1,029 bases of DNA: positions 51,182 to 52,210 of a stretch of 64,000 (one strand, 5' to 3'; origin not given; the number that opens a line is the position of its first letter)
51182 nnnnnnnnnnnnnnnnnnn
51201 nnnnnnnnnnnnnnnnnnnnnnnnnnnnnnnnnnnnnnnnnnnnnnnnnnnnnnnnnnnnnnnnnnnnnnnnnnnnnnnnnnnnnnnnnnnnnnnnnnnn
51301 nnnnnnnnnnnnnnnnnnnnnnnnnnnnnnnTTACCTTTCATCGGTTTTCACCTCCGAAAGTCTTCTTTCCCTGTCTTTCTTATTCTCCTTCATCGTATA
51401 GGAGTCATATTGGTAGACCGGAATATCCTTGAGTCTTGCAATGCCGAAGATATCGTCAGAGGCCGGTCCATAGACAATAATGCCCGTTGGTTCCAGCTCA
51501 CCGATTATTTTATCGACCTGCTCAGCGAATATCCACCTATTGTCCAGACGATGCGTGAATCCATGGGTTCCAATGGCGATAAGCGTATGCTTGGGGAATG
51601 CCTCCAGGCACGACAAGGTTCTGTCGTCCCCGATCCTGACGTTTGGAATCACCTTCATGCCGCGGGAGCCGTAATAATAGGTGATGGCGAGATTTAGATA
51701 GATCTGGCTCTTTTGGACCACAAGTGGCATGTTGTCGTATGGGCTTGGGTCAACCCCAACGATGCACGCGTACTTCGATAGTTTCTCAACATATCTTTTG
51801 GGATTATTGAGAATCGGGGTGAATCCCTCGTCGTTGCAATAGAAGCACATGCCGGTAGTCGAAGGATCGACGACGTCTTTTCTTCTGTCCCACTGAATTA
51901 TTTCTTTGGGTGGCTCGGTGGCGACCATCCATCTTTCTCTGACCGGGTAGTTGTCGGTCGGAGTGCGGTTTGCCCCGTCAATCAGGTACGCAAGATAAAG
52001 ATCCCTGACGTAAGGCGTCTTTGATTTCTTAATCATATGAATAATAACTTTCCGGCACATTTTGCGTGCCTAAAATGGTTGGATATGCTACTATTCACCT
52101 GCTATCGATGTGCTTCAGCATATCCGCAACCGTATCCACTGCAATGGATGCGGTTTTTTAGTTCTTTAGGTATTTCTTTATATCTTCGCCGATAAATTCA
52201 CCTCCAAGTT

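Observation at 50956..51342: Stand-alone toxin-like domain carrying the ribosomal protein L27 / phage capsid Prp cleavage signal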

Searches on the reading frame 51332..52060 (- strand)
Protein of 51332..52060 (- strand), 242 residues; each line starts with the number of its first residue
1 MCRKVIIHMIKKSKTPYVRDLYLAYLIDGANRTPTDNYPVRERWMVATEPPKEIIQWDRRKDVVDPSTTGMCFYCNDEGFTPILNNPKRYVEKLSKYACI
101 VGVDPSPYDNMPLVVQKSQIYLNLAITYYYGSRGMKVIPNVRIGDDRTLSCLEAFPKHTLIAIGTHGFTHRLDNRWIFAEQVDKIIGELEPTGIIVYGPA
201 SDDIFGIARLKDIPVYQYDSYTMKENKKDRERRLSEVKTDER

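Call 3: search_protein_families(library=pfam, proteins=[window:51332-52060:-], max_evalue=0.1)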
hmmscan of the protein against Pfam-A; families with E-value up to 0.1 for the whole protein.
window:51332-52060:- (242 aa): 1 family
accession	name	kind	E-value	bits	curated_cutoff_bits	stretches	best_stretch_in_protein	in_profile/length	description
PF14386.11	DUF4417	-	1.1e-30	107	28.9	1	49-205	17-173/183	Domain of unknown function (DUF4417)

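Call 4: search_protein_families(library=ncbifam, proteins=[window:51332-52060:-], max_evalue=0.1)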
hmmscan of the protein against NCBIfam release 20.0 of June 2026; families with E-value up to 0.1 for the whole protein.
window:51332-52060:- (242 aa): 1 family
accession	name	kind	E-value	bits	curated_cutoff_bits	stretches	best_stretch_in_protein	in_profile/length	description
NF007633.0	PRK10296.1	equivalog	0.066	12.7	264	1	108-144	192-228/280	transcriptional regulator ChbR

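Call 31: search_protein_families(library=phrogs, proteins=[window:51332-52060:-], max_evalue=0.01)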
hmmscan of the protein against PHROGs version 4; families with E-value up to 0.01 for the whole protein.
window:51332-52060:- (242 aa): 2 families
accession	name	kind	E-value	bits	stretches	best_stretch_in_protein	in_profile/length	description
phrog_8680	-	unknown function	5.9e-29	101.8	1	51-204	43-196/221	-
phrog_940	-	DNA, RNA and nucleotide metabolism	1.3e-24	88.2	1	58-234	195-370/388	nuclease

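Call 38: search_dna_similar(query=window:51332-52060:-, collection=phages, mode=protein, max_evalue=0.00001, max_rows=30)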
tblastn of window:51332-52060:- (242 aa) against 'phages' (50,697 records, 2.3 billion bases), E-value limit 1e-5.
Records with a match: 317; places in all: 317; records where one place covers at least 80% of the query: 1.
Best place of each record, by identity: <60% 317.
By first word of the organism name: Mycobacterium 216; Streptococcus 57; Gordonia 28; Bacteriophage 10; Fromanvirus 2; Christensenellales 1; Dulem 1; Dorea 1; Lactococcus 1.
By host as written in the record: Mycobacterium smegmatis mc2 155 169; Gordonia terrae 3612 24; Mycobacterium smegmatis mc#155 23; - 17; Mycobacterium smegmatis mc2155 10; Mycobacterium tuberculosis; Mycobacterium smegmatis 4; Streptococcus pneumoniae 34/3 2; Streptococcus pneumoniae BHN167 2; and 53 more.
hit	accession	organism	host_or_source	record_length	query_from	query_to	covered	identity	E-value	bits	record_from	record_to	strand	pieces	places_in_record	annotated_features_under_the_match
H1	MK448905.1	Streptococcus phage Javan318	Streptococcus mitis P-2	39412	63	232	70%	29.5%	6e-12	71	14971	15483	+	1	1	DNA modification methylase | hypothetical protein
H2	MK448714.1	Streptococcus phage Javan241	Streptococcus gordonii FSS8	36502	67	230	68%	30.4%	7e-13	73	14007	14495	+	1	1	DNA modification methylase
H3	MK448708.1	Streptococcus phage Javan23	Streptococcus agalactiae CCUG_39096_A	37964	68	234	69%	29.8%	2e-13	74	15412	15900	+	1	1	DNA modification methylase | hypothetical protein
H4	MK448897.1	Streptococcus phage Javan28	Streptococcus agalactiae DE-NI-041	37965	68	234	69%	29.8%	2e-13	74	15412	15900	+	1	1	DNA modification methylase | hypothetical protein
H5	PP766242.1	Streptococcus phage phiGBSVK-F2_GBSInt11.1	Streptococcus agalactiae JN_AR_GBS259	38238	68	234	69%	29.8%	2e-13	74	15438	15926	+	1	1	DNA modification methylase | hypothetical protein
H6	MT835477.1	Bacteriophage sp.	human fecal samples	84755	9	204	81%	25.2%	8e-11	67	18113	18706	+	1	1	record has no annotation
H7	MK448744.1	Streptococcus phage Javan377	Streptococcus parasanguinis F0449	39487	68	232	68%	29.5%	4e-14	77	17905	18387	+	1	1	DNA modification methylase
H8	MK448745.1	Streptococcus phage Javan381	Streptococcus parasanguinis SRR387741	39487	68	232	68%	29.5%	4e-14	77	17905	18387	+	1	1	DNA modification methylase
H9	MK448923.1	Streptococcus phage Javan380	Streptococcus parasanguinis SRR387738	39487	68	232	68%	29.5%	4e-14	77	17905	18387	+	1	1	DNA modification methylase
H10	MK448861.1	Streptococcus phage Javan174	Streptococcus entericus DSM_14446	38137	68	228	67%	29.6%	6e-15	79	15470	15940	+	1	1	DNA modification methylase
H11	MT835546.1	Bacteriophage sp.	human fecal samples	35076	59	206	61%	32.2%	8e-16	82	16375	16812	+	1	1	record has no annotation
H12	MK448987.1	Streptococcus phage Javan576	Streptococcus suis LS2Z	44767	68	228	67%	28.4%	7e-15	79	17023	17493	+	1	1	DNA modification methylase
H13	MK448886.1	Streptococcus phage Javan254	Streptococcus himalayensis HTS2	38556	68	228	67%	27.8%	1e-12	72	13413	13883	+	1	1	DNA modification methylase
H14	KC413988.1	Streptococcus phage phiST1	Streptococcus suis ST1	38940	68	222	64%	28.8%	2e-12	72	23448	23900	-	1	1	hypothetical protein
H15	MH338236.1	Mycobacterium phage Ebony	Mycobacterium smegmatis mc2 155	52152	51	242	79%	23.2%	1e-9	64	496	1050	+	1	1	1: hypothetical protein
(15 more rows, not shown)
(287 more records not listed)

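Call 45: search_protein_families(library=padloc, proteins=[window:51332-52060:-], max_evalue=0.01)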
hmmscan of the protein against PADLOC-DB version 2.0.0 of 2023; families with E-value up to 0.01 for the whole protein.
window:51332-52060:- (242 aa): 0 families

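Call 52: find_homologous_proteins(query=window:51332-52060:-, max_evalue=1e-10)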
Query window:51332-52060:- (242 aa): 487 proteins with E <= 1e-10 among 869 candidates; the best 120 are listed.
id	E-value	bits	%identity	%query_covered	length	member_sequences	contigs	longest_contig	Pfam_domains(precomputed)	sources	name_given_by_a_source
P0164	1.4e-154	531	93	100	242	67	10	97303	PF14386.12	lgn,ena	-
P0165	2.6e-151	520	95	97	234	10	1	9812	PF14386.12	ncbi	-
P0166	2.3e-128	445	78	97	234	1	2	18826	PF14386.12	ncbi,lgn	-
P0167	1.0e-126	439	80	95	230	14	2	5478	PF14386.12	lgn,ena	-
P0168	1.1e-126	439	79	97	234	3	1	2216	PF14386.12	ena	-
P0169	2.2e-125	435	78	97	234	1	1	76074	PF14386.12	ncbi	-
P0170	2.1e-124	432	79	97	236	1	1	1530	PF14386.12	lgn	-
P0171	2.6e-123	428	78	97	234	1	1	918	PF14386.12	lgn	-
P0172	3.4e-122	424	78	97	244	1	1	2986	PF14386.12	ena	-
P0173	2.4e-121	422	77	97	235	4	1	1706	PF14386.12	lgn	-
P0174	2.9e-121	421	78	95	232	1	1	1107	PF14386.12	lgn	-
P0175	2.9e-121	421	75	97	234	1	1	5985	PF14386.12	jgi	-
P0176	9.3e-121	420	75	97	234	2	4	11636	PF14386.12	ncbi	-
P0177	1.2e-120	419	76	97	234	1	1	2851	PF14386.12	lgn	-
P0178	1.6e-120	419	76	97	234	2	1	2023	PF14386.12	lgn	-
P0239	9.5e-114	397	73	96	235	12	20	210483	PF14386.12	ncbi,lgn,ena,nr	ncbi:MAG: DUF4417 domain-containing protein [Bacilli bacterium]|nr:DUF4417 domain-containing protein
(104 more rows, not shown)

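Call 53: find_encoding_contigs(protein=P0164, flank=4000, max_places=6)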
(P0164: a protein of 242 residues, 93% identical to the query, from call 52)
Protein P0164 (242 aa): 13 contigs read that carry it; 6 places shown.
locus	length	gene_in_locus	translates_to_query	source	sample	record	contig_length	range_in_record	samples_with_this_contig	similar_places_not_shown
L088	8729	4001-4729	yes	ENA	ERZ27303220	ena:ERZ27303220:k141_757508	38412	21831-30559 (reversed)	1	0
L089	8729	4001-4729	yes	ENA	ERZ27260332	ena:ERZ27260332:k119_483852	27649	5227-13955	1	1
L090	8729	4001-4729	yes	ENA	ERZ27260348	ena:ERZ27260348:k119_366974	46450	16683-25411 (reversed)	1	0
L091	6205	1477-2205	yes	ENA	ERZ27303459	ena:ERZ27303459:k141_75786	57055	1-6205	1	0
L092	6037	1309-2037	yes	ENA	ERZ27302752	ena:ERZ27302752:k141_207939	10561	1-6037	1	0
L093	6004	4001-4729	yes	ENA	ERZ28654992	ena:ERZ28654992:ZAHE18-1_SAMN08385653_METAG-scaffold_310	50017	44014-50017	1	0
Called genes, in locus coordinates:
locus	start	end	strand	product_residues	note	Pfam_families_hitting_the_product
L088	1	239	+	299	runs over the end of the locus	PF00528:BPD_transp_1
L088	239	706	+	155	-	PF13671:AAA_33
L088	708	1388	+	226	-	PF23023:Anti-Pycsar_Apyc1, PF00753:Lactamase_B (weak), PF12706:Lactamase_B_2 (weak)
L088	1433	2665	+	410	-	PF00464:SHMT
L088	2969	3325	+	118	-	PF13560:HTH_31 (weak), PF12844:HTH_19 (weak), PF01381:HTH_3 (weak)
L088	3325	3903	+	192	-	PF06114:Peptidase_M78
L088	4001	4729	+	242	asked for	PF14386:DUF4417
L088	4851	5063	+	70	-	-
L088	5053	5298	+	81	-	-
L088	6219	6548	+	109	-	PF24722:DUF7674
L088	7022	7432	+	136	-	PF10387:DUF2442, PF20038:HTH_59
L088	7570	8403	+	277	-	PF04616:Glyco_hydro_43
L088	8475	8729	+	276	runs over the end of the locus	PF01263:Aldose_epim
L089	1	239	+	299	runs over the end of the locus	PF00528:BPD_transp_1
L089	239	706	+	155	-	PF08433:KTI12 (weak), PF13671:AAA_33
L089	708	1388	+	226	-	PF23023:Anti-Pycsar_Apyc1, PF00753:Lactamase_B (weak), PF12706:Lactamase_B_2 (weak)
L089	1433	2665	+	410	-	PF00464:SHMT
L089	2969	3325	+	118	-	PF13560:HTH_31 (weak), PF12844:HTH_19 (weak), PF01381:HTH_3 (weak)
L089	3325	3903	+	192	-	PF06114:Peptidase_M78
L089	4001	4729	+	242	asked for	PF14386:DUF4417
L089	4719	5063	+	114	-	-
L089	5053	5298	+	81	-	-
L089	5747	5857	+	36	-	-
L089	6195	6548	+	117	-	PF24722:DUF7674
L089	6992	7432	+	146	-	PF10387:DUF2442, PF20038:HTH_59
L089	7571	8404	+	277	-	PF04616:Glyco_hydro_43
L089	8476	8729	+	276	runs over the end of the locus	PF01263:Aldose_epim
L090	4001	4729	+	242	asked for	PF14386:DUF4417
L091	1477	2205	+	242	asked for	PF14386:DUF4417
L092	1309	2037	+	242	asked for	PF14386:DUF4417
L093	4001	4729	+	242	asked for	PF14386:DUF4417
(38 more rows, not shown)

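Call 54: find_encoding_contigs(protein=P0239, flank=4000, max_places=6)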
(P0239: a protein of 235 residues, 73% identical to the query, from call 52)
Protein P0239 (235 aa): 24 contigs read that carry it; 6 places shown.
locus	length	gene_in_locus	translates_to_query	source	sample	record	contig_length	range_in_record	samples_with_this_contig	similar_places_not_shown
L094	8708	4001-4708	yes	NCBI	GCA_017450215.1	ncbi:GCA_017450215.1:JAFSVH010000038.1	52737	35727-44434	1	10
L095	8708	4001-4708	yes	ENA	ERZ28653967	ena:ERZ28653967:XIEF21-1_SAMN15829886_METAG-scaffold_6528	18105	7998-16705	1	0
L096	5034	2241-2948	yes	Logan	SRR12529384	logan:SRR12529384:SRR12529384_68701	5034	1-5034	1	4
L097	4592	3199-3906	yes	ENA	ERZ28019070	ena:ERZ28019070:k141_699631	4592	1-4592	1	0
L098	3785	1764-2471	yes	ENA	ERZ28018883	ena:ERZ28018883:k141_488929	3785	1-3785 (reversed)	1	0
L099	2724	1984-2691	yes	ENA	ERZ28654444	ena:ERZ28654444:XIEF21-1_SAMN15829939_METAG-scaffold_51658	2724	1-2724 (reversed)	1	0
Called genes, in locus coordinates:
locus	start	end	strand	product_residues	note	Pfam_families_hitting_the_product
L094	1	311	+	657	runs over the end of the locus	PF09479:Flg_new, PF20578:aBig_2, PF00704:Glyco_hydro_18, PF23916:TIM-barrel_EndoS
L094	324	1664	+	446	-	-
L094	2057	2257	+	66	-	PF04326:SLFN_AlbA_2 (weak)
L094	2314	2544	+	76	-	PF00583:Acetyltransf_1 (weak)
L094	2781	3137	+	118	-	PF12844:HTH_19 (weak), PF13560:HTH_31, PF01381:HTH_3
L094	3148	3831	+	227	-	-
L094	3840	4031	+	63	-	-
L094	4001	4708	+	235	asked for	PF14386:DUF4417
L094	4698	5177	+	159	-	-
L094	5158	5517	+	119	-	-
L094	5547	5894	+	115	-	PF24722:DUF7674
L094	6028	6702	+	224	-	-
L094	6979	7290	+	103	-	PF12844:HTH_19 (weak), PF01381:HTH_3, PF13560:HTH_31 (faint)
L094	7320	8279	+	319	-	PF10543:ORF6N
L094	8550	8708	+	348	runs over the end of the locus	PF16403:Bact_surface_Ig-like (faint)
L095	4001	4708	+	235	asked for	PF14386:DUF4417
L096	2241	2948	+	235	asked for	PF14386:DUF4417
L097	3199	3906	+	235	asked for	PF14386:DUF4417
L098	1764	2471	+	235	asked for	PF14386:DUF4417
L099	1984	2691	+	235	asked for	PF14386:DUF4417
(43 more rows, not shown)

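Call 62: find_related_loci(query=A3, collection=genome_contigs, flank=4000)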
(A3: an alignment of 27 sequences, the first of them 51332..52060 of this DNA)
Query A3 (242 aa) in genome_contigs; peptide patterns used: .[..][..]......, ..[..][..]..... (x = any residue, [..] = any of these).
59 stretches matched a pattern; 46 encode a relative of the query (tblastn E <= 1e-3); 45 distinct loci.
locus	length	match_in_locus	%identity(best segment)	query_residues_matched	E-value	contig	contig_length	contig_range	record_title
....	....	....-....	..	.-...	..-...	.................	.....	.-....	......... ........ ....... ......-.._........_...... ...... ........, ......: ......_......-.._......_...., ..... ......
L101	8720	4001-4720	77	2-242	9e-130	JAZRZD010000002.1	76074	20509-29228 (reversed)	MAG: Bacilli bacterium isolate T1900044948_TA20190001.MAGScoT_cleanbin_000098 SGB_3515_k141_2468809, whole genome shotgu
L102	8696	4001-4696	79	7-238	2e-129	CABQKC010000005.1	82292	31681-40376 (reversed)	MAG TPA_asm: uncultured Bacillales bacterium isolate MGYG-HGUT-00664 genome assembly, contig: GUT_GENOME021839_5, whole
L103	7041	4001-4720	74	3-242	4e-124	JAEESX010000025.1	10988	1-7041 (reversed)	MAG: Bacillales bacterium isolate Tb.RUG.392 NODE_28195_length_10988_cov_2.548752, whole genome shotgun sequence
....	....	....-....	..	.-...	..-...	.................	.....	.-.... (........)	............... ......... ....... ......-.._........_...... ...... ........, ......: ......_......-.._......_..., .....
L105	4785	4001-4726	72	1-242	4e-122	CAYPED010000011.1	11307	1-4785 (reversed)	MAG TPA_asm: uncultured Staphylococcaceae bacterium isolate binchicken_co323_37 genome assembly, contig: NODE_6456_lengt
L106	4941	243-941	76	9-241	1e-120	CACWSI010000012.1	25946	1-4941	MAG: uncultured Erysipelotrichaceae bacterium isolate RUG10878 genome assembly, contig: RUG10878_asm_12, whole genome sh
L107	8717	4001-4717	73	4-242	2e-120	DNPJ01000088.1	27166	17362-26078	MAG TPA_asm: Bacillota bacterium isolate UBA8580 contig_2215, whole genome shotgun sequence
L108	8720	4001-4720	73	3-242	5e-119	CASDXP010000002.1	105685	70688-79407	uncultured bacterium isolate B36_L2_396396_idba_bin.152 genome assembly, contig: B36_L2_396396_idba_bin.152.fa_scaffold_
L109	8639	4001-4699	72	8-240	2e-116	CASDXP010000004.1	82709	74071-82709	uncultured bacterium isolate B36_L2_396396_idba_bin.152 genome assembly, contig: B36_L2_396396_idba_bin.152.fa_scaffold_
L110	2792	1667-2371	69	7-241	6e-121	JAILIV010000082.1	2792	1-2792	MAG: Bacilli bacterium isolate RUI159 k141_13198211_flag=0_multi=24.8401_len=2792, whole genome shotgun sequence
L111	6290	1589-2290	73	9-242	3e-116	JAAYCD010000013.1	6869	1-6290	MAG: Erysipelotrichaceae bacterium isolate AS06rmzACSIP_379 117848_AS06, whole genome shotgun sequence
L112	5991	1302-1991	73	7-236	3e-115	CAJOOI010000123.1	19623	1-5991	uncultured Acholeplasmatales bacterium isolate Rumen_Coassembly_mag_1759 genome assembly, contig: k87_12751992, whole ge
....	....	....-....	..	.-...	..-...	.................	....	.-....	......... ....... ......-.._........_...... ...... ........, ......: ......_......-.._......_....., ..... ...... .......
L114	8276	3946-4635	70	7-236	2e-114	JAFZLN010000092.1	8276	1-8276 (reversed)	MAG: Bacilli bacterium isolate RGIG7876 Water_buffalos_Reticulum-4__c603262, whole genome shotgun sequence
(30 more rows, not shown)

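Call 64: predict_structure(alignment_id=A3)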
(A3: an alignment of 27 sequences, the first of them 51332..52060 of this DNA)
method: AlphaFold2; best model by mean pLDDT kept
length: 242 residues; sequences in the alignment: 27
mean_pLDDT: 79.9   pTM: 0.78
mean pLDDT of the five models: 79.9, 76.9, 75.2, 74.5, 74.3
residues with pLDDT >= 90: 106; 70-90: 80; 50-70: 30; < 50: 26
segments of 3 or more residues with pLDDT < 50: 1-16, 236-242
pLDDT, mean of each block of 10 residues (from residue 1): 36 42 80 93 93 85 91 61 75 93 81 80 91 95 85 94 85 89 96 92 93 88 58 47 33
secondary structure, 60 per line:
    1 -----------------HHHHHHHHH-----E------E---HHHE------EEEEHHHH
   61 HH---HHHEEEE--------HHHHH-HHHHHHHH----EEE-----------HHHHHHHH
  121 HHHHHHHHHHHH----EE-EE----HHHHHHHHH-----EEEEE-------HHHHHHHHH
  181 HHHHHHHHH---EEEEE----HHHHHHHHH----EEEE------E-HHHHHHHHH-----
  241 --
elements in order: H18-26 E53-56 H57-62 E69-72 H81-85 H87-94 E99-101 H113-132 H146-154 E160-164 H172-189 E193-197 H202-210 E215-218 H227-235

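Call 66: fold_search(model_id=the predicted structure, library=pdb)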
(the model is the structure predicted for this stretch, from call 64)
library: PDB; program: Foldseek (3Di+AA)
matches with E <= 10: 910; with E <= 0.001: 0
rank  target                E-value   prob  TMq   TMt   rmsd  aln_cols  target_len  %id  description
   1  5a6a_A                2.1e-02  0.57  0.32  0.16  14.3       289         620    7  GH20C, Beta-hexosaminidase from Streptococcus pneumoniae in complex with NGT (released 2015-09-23)
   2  4lu0_B                2.5e-02  0.44  0.28  0.27   7.9       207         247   11  Crystal structure of 2-Keto-3-deoxy-D-manno-octulosonate-8-phosphate synthase from Pseudomonas aeruginosa. (released 2013-10-09)
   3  4pgl_B                4.6e-02  0.84  0.41  0.35   6.1       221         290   10  Crystal structure of engineered D-tagatose 3-epimerase PcDTE-ILS6 (released 2014-10-22)
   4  4qhr_B                5.6e-02  0.41  0.33  0.26  13.3       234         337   13  The structure of alanine racemase from Acinetobacter baumannii (released 2015-05-06)
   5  4pgl_A                5.9e-02  0.82  0.42  0.36   5.8       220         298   10  Crystal structure of engineered D-tagatose 3-epimerase PcDTE-ILS6 (released 2014-10-22)
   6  2ou4_A                6.3e-02  0.69  0.39  0.34   6.5       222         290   10  Crystal structure of D-tagatose 3-epimerase from Pseudomonas cichorii (released 2007-12-25)
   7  3exr_B                6.3e-02  0.60  0.37  0.40   7.7       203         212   12  Crystal structure of KGPDC from Streptococcus mutans (released 2009-08-25)
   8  4pfh_B                8.7e-02  0.77  0.42  0.36   5.9       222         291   10  Crystal structure of engineered D-tagatose 3-epimerase PcDTE-IDF8 (released 2014-10-22)
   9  3hk8_A                8.7e-02  0.20  0.22  0.15   9.2       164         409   12  Crystal structure of uronate isomerase from Bacillus halodurans complexed with zinc and D-Arabinohydroxamate (released 2009-08-25)
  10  2fli_B                9.2e-02  0.51  0.35  0.38   7.3       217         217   13  The crystal structure of D-ribulose 5-phosphate 3-epimerase from Streptococus pyogenes complexed with D-xylitol 5-phos (released 2006-03-07)
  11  7qqg_C                9.2e-02  0.10  0.20  0.10  17.9       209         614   13  Crystal structure of MYORG bound to 1-deoxygalactonojirimycin (released 2022-08-31)
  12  7cs8_B                9.8e-02  0.28  0.25  0.23   7.6       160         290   11  IiPLR1 with NADP+ and (-)secoisolariciresinol (released 2021-06-09)
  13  4lu0_D                9.8e-02  0.23  0.28  0.27   7.6       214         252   10  Crystal structure of 2-Keto-3-deoxy-D-manno-octulosonate-8-phosphate synthase from Pseudomonas aeruginosa. (released 2013-10-09)
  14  3hk5_A                9.8e-02  0.20  0.22  0.15   9.2       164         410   12  Crystal structure of uronate isomerase from Bacillus halodurans complexed with zinc and D-Arabinarate (released 2009-08-25)
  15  2qee_C                9.8e-02  0.20  0.22  0.14   9.2       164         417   12  Crystal structure of putative amidohydrolase BH0493 from Bacillus halodurans C-125 (released 2007-07-24)
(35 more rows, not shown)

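Call 74: search_protein_families(library=pfam, proteins=[L094:4698-5177:+, L089:4719-5063:+, L094:5158-5517:+, L089:5053-5298:+], max_evalue=0.05)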
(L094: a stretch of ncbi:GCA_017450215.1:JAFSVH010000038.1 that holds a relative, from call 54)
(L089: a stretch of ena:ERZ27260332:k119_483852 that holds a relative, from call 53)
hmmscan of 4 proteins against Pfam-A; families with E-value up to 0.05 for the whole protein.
L094:4698-5177:+ (159 aa): 2 families
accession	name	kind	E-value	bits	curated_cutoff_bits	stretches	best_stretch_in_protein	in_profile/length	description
PF11713.13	Peptidase_C80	-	0.0042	17.8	23.8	1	35-124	47-139/154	Peptidase C80 family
PF13555.12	AAA_29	-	0.037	14.2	27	0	62-74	32-44/61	P-loop containing region of AAA domain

L089:4719-5063:+ (114 aa): 1 family
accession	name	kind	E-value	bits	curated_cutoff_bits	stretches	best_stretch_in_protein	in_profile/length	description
PF15529.11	Ntox24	-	0.00098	19.8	24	1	49-96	20-68/91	Bacterial toxin 24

L094:5158-5517:+ (119 aa): 9 families
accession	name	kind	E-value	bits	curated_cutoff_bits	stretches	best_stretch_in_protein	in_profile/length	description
PF24042.1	DUF7351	-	0.00067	19.9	31.2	1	7-58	3-54/177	Domain of unknown function (DUF7351)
PF04606.18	Ogr_Delta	-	0.0033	17.8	26.3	0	28-46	2-20/47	Ogr/Delta-like zinc finger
PF08792.16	A2L_zn_ribbon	-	0.01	16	22.9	0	5-14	21-30/33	A2L zinc ribbon domain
PF13248.11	Zn_ribbon_3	-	0.011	15.7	27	0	5-13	2-10/26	zinc-ribbon domain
PF13453.11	Zn_ribbon_TFIIB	-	0.015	15.1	22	1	7-32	1-26/41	Transcription factor zinc-finger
PF09723.15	Zn_ribbon_8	-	0.021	15.3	34.4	1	6-33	6-34/41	Zinc ribbon domain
PF08271.17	Zn_Ribbon_TF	-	0.037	14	29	0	6-36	1-30/43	TFIIB zinc-binding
PF04255.20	DUF433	-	0.04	14.2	23.6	0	81-118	5-42/56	Protein of unknown function (DUF433)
PF07955.17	DUF1687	-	0.046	14.6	27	0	46-106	45-95/128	Protein of unknown function (DUF1687)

L089:5053-5298:+ (81 aa): 1 family
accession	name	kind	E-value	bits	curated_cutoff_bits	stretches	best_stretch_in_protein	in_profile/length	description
PF19290.4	PmbA_TldD_2nd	-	0.0019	19.1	20.9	1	11-73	50-108/109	PmbA/TldA metallopeptidase central domain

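Call 84: find_related_loci(query=A3, collection=viral_contigs, flank=8000)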
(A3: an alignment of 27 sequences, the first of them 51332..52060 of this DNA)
Query A3 (242 aa) in viral_contigs; peptide patterns used: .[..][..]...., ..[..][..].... (x = any residue, [..] = any of these).
51 stretches matched a pattern, but none encodes a relative of the query by tblastn (E <= 1e-3).
